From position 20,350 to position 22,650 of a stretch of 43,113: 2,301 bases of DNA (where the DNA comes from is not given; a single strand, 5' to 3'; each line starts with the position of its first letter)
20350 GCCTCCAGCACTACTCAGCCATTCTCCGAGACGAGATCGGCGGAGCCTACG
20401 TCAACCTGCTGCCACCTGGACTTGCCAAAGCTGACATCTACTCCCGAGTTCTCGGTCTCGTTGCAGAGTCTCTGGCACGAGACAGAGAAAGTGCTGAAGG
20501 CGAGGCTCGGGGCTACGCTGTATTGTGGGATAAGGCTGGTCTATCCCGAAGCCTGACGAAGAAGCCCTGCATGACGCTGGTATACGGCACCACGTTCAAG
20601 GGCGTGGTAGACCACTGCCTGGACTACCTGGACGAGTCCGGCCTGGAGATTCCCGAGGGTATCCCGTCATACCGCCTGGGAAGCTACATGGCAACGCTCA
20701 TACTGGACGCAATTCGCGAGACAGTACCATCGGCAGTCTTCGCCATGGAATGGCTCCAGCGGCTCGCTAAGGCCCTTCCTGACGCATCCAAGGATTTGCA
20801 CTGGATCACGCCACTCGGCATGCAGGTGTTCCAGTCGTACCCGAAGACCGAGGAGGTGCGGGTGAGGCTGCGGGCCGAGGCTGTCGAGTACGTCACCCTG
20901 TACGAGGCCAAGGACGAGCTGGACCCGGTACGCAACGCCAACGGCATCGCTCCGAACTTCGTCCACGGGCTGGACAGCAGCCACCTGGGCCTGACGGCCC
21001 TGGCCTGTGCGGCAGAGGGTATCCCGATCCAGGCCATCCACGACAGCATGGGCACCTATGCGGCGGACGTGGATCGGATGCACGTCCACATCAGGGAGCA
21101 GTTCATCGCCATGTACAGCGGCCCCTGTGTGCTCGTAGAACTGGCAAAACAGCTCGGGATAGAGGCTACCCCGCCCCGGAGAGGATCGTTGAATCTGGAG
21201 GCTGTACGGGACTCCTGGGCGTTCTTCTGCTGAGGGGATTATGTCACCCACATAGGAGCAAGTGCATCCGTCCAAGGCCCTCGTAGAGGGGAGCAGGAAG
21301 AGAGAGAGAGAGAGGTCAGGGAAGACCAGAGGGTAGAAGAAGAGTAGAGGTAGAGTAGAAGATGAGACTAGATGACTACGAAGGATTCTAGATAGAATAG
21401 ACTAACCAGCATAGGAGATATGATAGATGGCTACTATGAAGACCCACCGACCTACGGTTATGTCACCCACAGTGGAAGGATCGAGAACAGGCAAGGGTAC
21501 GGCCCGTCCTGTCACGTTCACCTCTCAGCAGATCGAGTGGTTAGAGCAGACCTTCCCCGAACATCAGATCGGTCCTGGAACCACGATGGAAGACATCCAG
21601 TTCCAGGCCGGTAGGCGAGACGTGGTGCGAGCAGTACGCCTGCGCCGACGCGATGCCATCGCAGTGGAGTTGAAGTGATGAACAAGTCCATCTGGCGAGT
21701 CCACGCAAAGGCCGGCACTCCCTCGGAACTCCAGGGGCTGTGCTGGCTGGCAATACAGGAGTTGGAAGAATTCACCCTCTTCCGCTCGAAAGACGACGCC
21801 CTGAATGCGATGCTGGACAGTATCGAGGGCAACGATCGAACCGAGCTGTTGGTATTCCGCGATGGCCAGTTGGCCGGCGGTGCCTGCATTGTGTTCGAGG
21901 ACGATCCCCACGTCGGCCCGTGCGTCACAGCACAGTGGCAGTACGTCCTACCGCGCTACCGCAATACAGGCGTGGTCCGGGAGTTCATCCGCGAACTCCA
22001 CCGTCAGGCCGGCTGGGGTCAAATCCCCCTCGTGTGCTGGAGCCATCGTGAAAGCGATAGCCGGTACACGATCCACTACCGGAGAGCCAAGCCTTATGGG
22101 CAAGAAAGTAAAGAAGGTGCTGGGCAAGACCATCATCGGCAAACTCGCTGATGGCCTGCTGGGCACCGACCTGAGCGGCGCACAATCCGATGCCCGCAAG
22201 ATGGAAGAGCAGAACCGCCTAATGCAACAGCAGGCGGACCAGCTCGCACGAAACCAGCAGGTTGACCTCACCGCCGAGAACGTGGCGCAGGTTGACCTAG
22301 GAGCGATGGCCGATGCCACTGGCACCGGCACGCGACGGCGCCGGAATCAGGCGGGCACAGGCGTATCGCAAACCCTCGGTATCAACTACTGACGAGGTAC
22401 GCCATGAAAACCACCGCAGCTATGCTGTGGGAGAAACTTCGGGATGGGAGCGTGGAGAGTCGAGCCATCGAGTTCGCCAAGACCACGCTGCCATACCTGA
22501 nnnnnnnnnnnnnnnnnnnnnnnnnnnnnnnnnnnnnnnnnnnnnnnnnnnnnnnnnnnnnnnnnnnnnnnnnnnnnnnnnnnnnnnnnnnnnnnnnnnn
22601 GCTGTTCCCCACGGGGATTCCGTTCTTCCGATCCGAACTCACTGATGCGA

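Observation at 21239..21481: Two tandem T7-promoter-like 22-mers bracket a purine-rich low-GC segment right after the RNAP gene: candidate primary replication origin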

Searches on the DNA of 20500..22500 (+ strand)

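Call 5: search_dna_similar(query=window:20500-22500:+, collection=phages, mode=near, max_rows=40)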
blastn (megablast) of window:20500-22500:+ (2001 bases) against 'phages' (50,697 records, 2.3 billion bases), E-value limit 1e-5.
Records with a match: 93; places in all: 96; records where one place covers at least 80% of the query: 92.
Best place of each record, by identity: >=99% 38; 95-99% 27; 90-95% 23; 80-90% 5.
By first word of the organism name: Pseudomonas 93.
By host as written in the record: Pseudomonas aeruginosa 40; Pseudomonas aeruginosa PAO1 20; Pseudomonas sp. 6; Pseudomonas aeruginosa (clinical isolates) 4; - 3; Pseudomonas aeruginosa PA5-1-1 2; Pseudomonas aeruginosa ATCC 10145 2; Pseudomonas aeruginosa 130 2; and 13 more.
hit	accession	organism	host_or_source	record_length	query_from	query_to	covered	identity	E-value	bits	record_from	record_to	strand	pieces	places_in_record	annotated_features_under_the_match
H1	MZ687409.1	Pseudomonas phage vB_Pae_QDWS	Pseudomonas sp.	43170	1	2001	100%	99.5%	0e+0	3642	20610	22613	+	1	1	RNA polymerase | hypothetical protein (x3) | head-tail connector protein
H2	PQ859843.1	Pseudomonas phage CP-p-PA-22060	Pseudomonas aeruginosa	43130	1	2001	100%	99.5%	0e+0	3639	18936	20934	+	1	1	RNA polymerase | hypothetical protein (x2) | virion structural protein | head-tail adaptor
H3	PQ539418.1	Pseudomonas phage vB_Pae-SZP17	Pseudomonas aeruginosa PAO1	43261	1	2001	100%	99.5%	0e+0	3635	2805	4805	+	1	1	record has no annotation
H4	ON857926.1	Pseudomonas phage vB_PaeM_FBPa3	Pseudomonas sp.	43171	1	2001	100%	99.5%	0e+0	3629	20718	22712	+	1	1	DNA-directed RNA polymerase | hypothetical protein (x2) | structural protein | head-to-tail connector protein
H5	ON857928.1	Pseudomonas phage vB_PaeP_FBPa6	Pseudomonas sp.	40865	1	2001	100%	99.5%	0e+0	3629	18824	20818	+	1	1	DNA-directed RNA polymerase | hypothetical protein (x2) | head-to-tail connector protein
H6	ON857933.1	Pseudomonas phage vB_PaeP_FBPa18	Pseudomonas sp.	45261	1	2001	100%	99.5%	0e+0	3629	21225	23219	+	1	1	DNA-directed RNA polymerase | hypothetical protein (x2) | structural protein | head-to-tail connector protein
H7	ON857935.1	Pseudomonas phage vB_PaeP_FBPa25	Pseudomonas sp.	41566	1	2001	100%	99.5%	0e+0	3629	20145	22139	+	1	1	DNA-directed RNA polymerase | hypothetical protein (x2) | head-to-tail connector protein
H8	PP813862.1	Pseudomonas phage vB_PaeP_FBPa22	Pseudomonas sp.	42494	1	2001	100%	99.5%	0e+0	3629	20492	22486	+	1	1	DNA-directed RNA polymerase | hypothetical protein (x2) | structural protein | collar head-to-tail connector protein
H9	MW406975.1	Pseudomonas phage MYY9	Pseudomonas aeruginosa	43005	1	2001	100%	99.4%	0e+0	3624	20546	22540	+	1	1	DNA-directed RNA polymerase | hypothetical protein (x3) | collar, head-to-tail connector protein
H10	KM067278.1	Pseudomonas phage vB_PaeP_PPA-ABTNL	Pseudomonas aeruginosa PA5-1-1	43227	1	2001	100%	99.4%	0e+0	3624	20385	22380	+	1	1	DNA-dependent RNA polymerase | hypothetical protein (x3) | head-tail connector protein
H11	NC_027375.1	Pseudomonas phage vB_PaeP_PPA-ABTNL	Pseudomonas aeruginosa PA5-1-1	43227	1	2001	100%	99.4%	0e+0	3624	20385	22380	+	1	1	RNA polymerase | hypothetical protein (x2) | virion structural protein | head-tail adaptor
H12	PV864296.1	Pseudomonas phage Henu_18-20N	Pseudomonas aeruginosa Pa48c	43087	1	2001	100%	99.3%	0e+0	3622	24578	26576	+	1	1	DNA-directed RNA polymerase | virion structural protein | hypothetical protein (x3) | putative head-tail connector protein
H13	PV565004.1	Pseudomonas phage vB_PaePA01phi1_RS1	Pseudomonas aeruginosa (clinical ...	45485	1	2001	100%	99.3%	0e+0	3618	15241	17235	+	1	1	RNA polymerase | hypothetical protein (x2) | virion structural protein | head-tail adaptor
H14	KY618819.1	Pseudomonas phage PAXYB1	Pseudomonas aeruginosa PAO1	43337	1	2001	100%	99.3%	0e+0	3613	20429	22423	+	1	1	DNA-dependent RNA polymerase | hypothetical protein (x4) | head-tail connector protein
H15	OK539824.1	Pseudomonas phage phipa2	Pseudomonas aeruginosa ZS-PA-35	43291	1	2001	100%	99.3%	0e+0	3613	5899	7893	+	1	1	DNA-directed RNA polymerase | hypothetical protein (x2) | head-to-tail connector protein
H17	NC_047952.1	Pseudomonas phage PAXYB1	Pseudomonas aeruginosa PAO1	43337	1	2001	100%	99.3%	0e+0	3613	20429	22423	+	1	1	RNA polymerase | GNAT family N-acetyltransferase | virion structural protein | hypothetical protein (x2) | head-tail adaptor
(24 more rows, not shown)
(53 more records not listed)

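Call 8: get_annotated_region(hit=H17, flank=3000)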
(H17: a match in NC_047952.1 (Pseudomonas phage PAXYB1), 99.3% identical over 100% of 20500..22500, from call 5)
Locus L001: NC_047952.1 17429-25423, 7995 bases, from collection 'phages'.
description: Pseudomonas phage PAXYB1, complete genome.
organism: Pseudomonas phage PAXYB1 (NCBI taxid 1962679)
taxonomy: Viruses; Duplodnaviria; Heunggongvirae; Uroviricota; Caudoviricetes; Autographiviridae; Krylovirinae; Phikmvvirus; Phikmvvirus PAXYB1
host: Pseudomonas aeruginosa PAO1; source: -; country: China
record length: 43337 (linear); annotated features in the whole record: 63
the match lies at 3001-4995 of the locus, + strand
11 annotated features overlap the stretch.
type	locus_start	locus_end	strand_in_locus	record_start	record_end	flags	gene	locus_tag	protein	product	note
CDS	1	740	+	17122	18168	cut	-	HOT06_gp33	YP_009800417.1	DNA polymerase exonuclease subunit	-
CDS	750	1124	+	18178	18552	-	-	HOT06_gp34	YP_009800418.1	hypothetical protein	-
CDS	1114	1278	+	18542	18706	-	-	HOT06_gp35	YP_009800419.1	hypothetical protein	-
CDS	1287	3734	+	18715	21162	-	-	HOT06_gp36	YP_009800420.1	RNA polymerase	-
CDS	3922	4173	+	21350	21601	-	-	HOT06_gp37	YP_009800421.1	hypothetical protein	-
CDS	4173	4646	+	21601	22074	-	-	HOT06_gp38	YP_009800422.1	GNAT family N-acetyltransferase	-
CDS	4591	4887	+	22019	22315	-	-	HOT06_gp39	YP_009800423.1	virion structural protein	-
CDS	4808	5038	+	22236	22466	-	-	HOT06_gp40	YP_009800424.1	hypothetical protein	-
CDS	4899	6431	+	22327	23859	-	-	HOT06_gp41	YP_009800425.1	head-tail adaptor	-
CDS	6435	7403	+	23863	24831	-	-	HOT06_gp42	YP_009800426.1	head scaffolding protein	-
CDS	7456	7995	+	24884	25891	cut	-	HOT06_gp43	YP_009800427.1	major head protein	-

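Call 18: search_dna_similar(query=window:21234-21480:+, collection=phages, mode=distant, max_rows=60, rows=spread, max_evalue=0.001)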
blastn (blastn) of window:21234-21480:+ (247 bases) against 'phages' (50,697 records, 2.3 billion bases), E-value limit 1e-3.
Records with a match: 93; places in all: 93; records where one place covers at least 80% of the query: 93.
Best place of each record, by identity: >=99% 3; 95-99% 41; 90-95% 3; 80-90% 18; 60-80% 28.
By first word of the organism name: Pseudomonas 93.
By host as written in the record: Pseudomonas aeruginosa 40; Pseudomonas aeruginosa PAO1 20; Pseudomonas sp. 6; Pseudomonas aeruginosa (clinical isolates) 4; - 3; Pseudomonas aeruginosa PA5-1-1 2; Pseudomonas aeruginosa ATCC 10145 2; Pseudomonas aeruginosa 130 2; and 13 more.
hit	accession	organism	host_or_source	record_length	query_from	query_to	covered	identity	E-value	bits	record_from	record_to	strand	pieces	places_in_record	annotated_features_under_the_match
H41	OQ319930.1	Pseudomonas phage 20Aug401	Pseudomonas aeruginosa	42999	1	247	100%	99.2%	9e-121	437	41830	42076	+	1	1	hypothetical protein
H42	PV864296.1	Pseudomonas phage Henu_18-20N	Pseudomonas aeruginosa Pa48c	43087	1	247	100%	99.2%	1e-119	434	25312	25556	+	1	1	hypothetical protein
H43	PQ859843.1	Pseudomonas phage CP-p-PA-22060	Pseudomonas aeruginosa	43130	1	247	100%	98.8%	1e-118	430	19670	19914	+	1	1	hypothetical protein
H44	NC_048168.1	Pseudomonas phage RLP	Pseudomonas aeruginosa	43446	1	247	100%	98.4%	2e-117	427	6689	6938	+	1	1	hypothetical protein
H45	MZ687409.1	Pseudomonas phage vB_Pae_QDWS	Pseudomonas sp.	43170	1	247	100%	98.4%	4e-118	429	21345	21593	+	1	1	hypothetical protein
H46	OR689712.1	Pseudomonas phage vB_Pae_PLY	Pseudomonas aeruginosa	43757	1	247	100%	98.0%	7e-116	422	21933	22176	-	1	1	hypothetical protein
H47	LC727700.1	Pseudomonas phage sp. LP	Pseudomonas aeruginosa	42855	2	247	100%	98.0%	3e-114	416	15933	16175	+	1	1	hypothetical protein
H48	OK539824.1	Pseudomonas phage phipa2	Pseudomonas aeruginosa ZS-PA-35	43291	1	247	100%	97.2%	3e-114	416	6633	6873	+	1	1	hypothetical protein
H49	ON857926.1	Pseudomonas phage vB_PaeM_FBPa3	Pseudomonas sp.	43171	1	247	100%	97.2%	3e-114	416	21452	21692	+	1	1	hypothetical protein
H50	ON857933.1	Pseudomonas phage vB_PaeP_FBPa18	Pseudomonas sp.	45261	1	247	100%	97.2%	3e-114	416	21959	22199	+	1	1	hypothetical protein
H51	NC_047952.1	Pseudomonas phage PAXYB1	Pseudomonas aeruginosa PAO1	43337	1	247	100%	97.2%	3e-114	416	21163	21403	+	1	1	hypothetical protein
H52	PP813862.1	Pseudomonas phage vB_PaeP_FBPa22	Pseudomonas sp.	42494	1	247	100%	97.2%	3e-114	416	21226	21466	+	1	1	hypothetical protein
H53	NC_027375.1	Pseudomonas phage vB_PaeP_PPA-ABTNL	Pseudomonas aeruginosa PA5-1-1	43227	1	247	100%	97.2%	1e-112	410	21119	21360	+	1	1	hypothetical protein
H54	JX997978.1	Pseudomonas phage MPK6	Pseudomonas aeruginosa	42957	1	247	100%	96.8%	1e-112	411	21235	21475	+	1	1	hypothetical protein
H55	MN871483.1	Pseudomonas phage PaSz-8_45_42k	Pseudomonas aeruginosa PAO1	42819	1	247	100%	96.8%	1e-112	411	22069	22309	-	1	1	record has no annotation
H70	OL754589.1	Pseudomonas phage L5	Pseudomonas aeruginosa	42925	1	247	100%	93.9%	6e-104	381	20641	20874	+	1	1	hypothetical protein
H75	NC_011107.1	Pseudomonas phage PT2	Pseudomonas aeruginosa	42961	3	247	99%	89.0%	2e-83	314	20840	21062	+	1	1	hypothetical protein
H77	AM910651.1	Pseudomonas phage LUZ19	Pseudomonas aeruginosa PAO1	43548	3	247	99%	87.8%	1e-80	305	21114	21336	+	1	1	gp27: hypothetical protein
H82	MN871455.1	Pseudomonas phage Pa-B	Pseudomonas aeruginosa PAO1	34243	1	247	100%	85.0%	1e-81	307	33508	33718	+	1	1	record has no annotation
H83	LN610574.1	Pseudomonas phage vB_PaeP_PAO1_Ab05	Pseudomonas aeruginosa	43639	3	247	99%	79.6%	4e-55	220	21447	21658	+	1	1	ORF32: hypothetical protein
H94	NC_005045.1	Pseudomonas phage phiKMV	Pseudomonas aeruginosa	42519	3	247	99%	79.2%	5e-54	215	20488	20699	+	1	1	hypothetical protein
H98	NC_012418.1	Pseudomonas phage phikF77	Pseudomonas aeruginosa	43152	4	247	99%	75.4%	2e-45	187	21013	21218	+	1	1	hypothetical protein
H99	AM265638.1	Pseudomonas phage LKD16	Pseudomonas aeruginosa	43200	6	247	98%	74.4%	2e-41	175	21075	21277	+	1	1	hypothetical protein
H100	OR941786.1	Pseudomonas phage PJNP013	Pseudomonas aeruginosa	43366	6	247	98%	74.0%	2e-41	175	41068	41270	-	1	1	none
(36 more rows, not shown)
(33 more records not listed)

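Call 19: get_annotated_region(hit=H77, flank=600)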
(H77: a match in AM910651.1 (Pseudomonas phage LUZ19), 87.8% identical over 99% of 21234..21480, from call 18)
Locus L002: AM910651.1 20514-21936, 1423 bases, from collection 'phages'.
description: Pseudomonas phage LUZ19, complete genome.
organism: Pseudomonas phage LUZ19 (NCBI taxid 484896)
taxonomy: Viruses; Duplodnaviria; Heunggongvirae; Uroviricota; Caudoviricetes; Autographiviridae; Krylovirinae; Phikmvvirus; Phikmvvirus LUZ19
host: Pseudomonas aeruginosa PAO1; source: hospital sewage sample; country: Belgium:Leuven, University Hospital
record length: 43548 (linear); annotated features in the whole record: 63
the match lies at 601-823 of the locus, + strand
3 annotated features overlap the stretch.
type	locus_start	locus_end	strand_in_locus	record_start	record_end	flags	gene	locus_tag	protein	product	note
CDS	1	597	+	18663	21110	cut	gp26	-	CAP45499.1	phage-specific RNA polymerase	-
CDS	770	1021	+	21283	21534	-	gp27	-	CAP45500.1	hypothetical protein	-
CDS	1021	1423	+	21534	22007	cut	gp28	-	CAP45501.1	hypothetical protein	-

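Call 20: get_annotated_region(hit=H94, flank=600)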
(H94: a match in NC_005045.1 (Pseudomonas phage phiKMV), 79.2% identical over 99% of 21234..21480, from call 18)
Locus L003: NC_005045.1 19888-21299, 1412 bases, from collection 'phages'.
description: Pseudomonas phage phiKMV, complete genome.
organism: Pseudomonas phage phiKMV (NCBI taxid 204270)
taxonomy: Viruses; Duplodnaviria; Heunggongvirae; Uroviricota; Caudoviricetes; Autographiviridae; Krylovirinae; Phikmvvirus; Phikmvvirus phiKMV
host: Pseudomonas aeruginosa; source: -; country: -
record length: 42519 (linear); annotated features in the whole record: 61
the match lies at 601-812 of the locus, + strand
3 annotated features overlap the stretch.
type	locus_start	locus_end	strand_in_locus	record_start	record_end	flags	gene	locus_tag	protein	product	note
CDS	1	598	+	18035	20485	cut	gp26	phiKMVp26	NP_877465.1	RNA polymerase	A family of single subunit RNA polymerases.; RNA polymerase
CDS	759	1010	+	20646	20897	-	-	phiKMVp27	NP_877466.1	hypothetical protein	ORF27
CDS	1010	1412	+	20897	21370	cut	-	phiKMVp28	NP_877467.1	GNAT family N-acetyltransferase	ORF28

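Call 21: get_annotated_region(hit=H99, flank=600)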
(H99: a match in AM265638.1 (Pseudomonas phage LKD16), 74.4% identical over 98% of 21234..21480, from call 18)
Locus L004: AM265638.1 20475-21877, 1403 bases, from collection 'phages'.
description: Bacteriophage LKD16 complete genome, specific host Pseudomonas aeruginosa.
organism: Pseudomonas phage LKD16 (NCBI taxid 386792)
taxonomy: Viruses; Duplodnaviria; Heunggongvirae; Uroviricota; Caudoviricetes; Autographiviridae; Krylovirinae; Phikmvvirus; Phikmvvirus LKD16
host: Pseudomonas aeruginosa; source: pond water; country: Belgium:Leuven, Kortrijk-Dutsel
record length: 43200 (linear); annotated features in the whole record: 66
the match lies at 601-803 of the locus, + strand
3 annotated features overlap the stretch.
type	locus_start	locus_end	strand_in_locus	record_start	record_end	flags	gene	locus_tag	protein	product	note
CDS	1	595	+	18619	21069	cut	gp26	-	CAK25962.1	putative DNA-dependent RNA polymerase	-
CDS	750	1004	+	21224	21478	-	-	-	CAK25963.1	hypothetical protein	ORF27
CDS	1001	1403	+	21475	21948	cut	-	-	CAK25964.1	hypothetical protein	ORF28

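Call 22: get_annotated_region(hit=H98, flank=600)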
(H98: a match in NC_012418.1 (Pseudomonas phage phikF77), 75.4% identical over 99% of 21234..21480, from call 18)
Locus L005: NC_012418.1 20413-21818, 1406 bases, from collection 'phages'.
description: Pseudomonas phage phikF77, complete genome.
organism: Pseudomonas phage phikF77 (NCBI taxid 627480)
taxonomy: Viruses; Duplodnaviria; Heunggongvirae; Uroviricota; Caudoviricetes; Autographiviridae; Krylovirinae; Phikmvvirus; Phikmvvirus kF77
host: Pseudomonas aeruginosa; source: water sample; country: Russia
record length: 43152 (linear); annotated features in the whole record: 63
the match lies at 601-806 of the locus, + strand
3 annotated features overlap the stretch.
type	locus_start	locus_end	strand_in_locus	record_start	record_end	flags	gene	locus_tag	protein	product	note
CDS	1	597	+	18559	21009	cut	-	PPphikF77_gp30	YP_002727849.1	RNA polymerase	A family of single subunit RNA polymerases.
CDS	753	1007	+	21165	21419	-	-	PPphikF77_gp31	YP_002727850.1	hypothetical protein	ORF27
CDS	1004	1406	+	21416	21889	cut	-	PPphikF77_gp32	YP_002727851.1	GNAT family N-acetyltransferase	ORF28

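Call 23: get_annotated_region(hit=H75, flank=600)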
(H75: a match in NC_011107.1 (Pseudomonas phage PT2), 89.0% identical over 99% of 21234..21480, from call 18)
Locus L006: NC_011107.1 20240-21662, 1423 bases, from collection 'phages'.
description: Pseudomonas phage PT2, complete genome.
organism: Pseudomonas phage PT2 (NCBI taxid 496396)
taxonomy: Viruses; Duplodnaviria; Heunggongvirae; Uroviricota; Caudoviricetes; Autographiviridae; Krylovirinae; Phikmvvirus; Phikmvvirus PT2
host: Pseudomonas aeruginosa; source: -; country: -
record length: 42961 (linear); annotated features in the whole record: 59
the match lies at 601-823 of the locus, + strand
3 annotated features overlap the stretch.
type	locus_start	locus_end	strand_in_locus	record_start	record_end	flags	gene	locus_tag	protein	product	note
CDS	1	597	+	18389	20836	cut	-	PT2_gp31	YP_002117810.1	RNA polymerase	PT2_gp26; A family of single subunit RNA polymerases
CDS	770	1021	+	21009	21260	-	-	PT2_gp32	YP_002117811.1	hypothetical protein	PT2_gp27; similar to Pseudomonas phage phiKMV hypothetical protein phiKMVp27 in NP_877466.1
CDS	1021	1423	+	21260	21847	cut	-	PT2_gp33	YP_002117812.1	hypothetical protein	PT2_gp28; similar to Pseudomonas phage phiKMV hypothetical protein phiKMVp28 in NP_877467.1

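Call 24: get_annotated_region(hit=H83, flank=600)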
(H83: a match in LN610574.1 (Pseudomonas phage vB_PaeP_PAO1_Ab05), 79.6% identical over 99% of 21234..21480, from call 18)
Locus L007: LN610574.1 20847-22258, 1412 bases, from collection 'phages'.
description: Pseudomonas phage vB_PaeP_PAO1_Ab05, complete genome.
organism: Pseudomonas phage vB_PaeP_PAO1_Ab05 (NCBI taxid 1548902)
taxonomy: Viruses; Duplodnaviria; Heunggongvirae; Uroviricota; Caudoviricetes; Autographiviridae; Krylovirinae; Phikmvvirus; Phikmvvirus Ab05
host: Pseudomonas aeruginosa; source: sewage water sample; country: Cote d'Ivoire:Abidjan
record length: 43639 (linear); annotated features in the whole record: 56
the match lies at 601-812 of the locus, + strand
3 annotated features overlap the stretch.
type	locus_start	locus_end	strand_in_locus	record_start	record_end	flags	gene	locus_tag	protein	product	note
CDS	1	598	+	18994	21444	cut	ORF31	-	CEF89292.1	putative RNA polymerase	-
CDS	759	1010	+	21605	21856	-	ORF32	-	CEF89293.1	hypothetical protein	-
CDS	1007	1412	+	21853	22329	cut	ORF33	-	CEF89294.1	putative diguanylate cyclase/phosphodiesterase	-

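Call 25: get_annotated_region(hit=H82, flank=600)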
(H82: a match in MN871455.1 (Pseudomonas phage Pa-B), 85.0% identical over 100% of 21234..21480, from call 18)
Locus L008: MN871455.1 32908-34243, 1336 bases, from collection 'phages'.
description: UNVERIFIED_ORG: Pseudomonas phage Pa-B, complete genome.
organism: Pseudomonas phage Pa-B (NCBI taxid 2698962)
taxonomy: Viruses; Duplodnaviria; Heunggongvirae; Uroviricota; Caudoviricetes; Autographiviridae; Krylovirinae; Phikmvvirus
host: Pseudomonas aeruginosa PAO1; source: sea water; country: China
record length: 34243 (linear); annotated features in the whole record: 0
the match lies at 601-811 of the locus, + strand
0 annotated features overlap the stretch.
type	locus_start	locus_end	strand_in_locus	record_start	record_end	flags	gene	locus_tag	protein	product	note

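Call 26: get_annotated_region(hit=H70, flank=600)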
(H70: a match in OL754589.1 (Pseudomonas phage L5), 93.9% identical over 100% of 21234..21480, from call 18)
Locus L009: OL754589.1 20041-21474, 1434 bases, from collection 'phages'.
description: Pseudomonas phage L5, complete genome.
organism: Pseudomonas phage L5 (NCBI taxid 2913129)
taxonomy: Viruses; Duplodnaviria; Heunggongvirae; Uroviricota; Caudoviricetes; Autographiviridae; Krylovirinae; Phikmvvirus
host: Pseudomonas aeruginosa; source: -; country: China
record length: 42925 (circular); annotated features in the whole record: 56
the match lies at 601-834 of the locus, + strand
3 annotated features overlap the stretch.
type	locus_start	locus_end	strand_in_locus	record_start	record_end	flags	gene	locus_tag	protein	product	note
CDS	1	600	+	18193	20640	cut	-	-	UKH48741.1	DNA-directed RNA polymerase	-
CDS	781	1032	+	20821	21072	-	-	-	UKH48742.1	hypothetical protein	protein p27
CDS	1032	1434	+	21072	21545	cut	-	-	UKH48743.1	hypothetical protein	protein p28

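Call 27: get_annotated_region(hit=H100, flank=600)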
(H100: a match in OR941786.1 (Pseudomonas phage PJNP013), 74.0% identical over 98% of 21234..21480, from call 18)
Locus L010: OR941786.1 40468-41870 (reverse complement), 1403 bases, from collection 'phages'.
description: Pseudomonas phage PJNP013, complete genome.
organism: Pseudomonas phage PJNP013 (NCBI taxid 3108093)
taxonomy: Viruses; Duplodnaviria; Heunggongvirae; Uroviricota; Caudoviricetes; Autographiviridae; Krylovirinae; Phikmvvirus
host: Pseudomonas aeruginosa; source: wastewater; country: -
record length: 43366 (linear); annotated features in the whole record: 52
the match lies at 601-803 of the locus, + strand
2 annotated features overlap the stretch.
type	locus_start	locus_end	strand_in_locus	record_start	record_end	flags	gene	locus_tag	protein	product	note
CDS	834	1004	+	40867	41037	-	-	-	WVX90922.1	hypothetical protein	protein p27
CDS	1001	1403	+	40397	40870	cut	-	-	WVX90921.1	hypothetical protein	protein p28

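Call 43: search_rna_families(source=window, start=21100, end=21800, threshold=evalue, max_evalue=1)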
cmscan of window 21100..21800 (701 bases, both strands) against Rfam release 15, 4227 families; matches with E-value up to 1: 1.
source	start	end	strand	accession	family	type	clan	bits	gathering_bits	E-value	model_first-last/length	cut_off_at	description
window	21326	21383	+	RF01306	sR52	Gene; snRNA; snoRNA; CD-box;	-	16.7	50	0.63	1-60/60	no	Small nucleolar RNA sR52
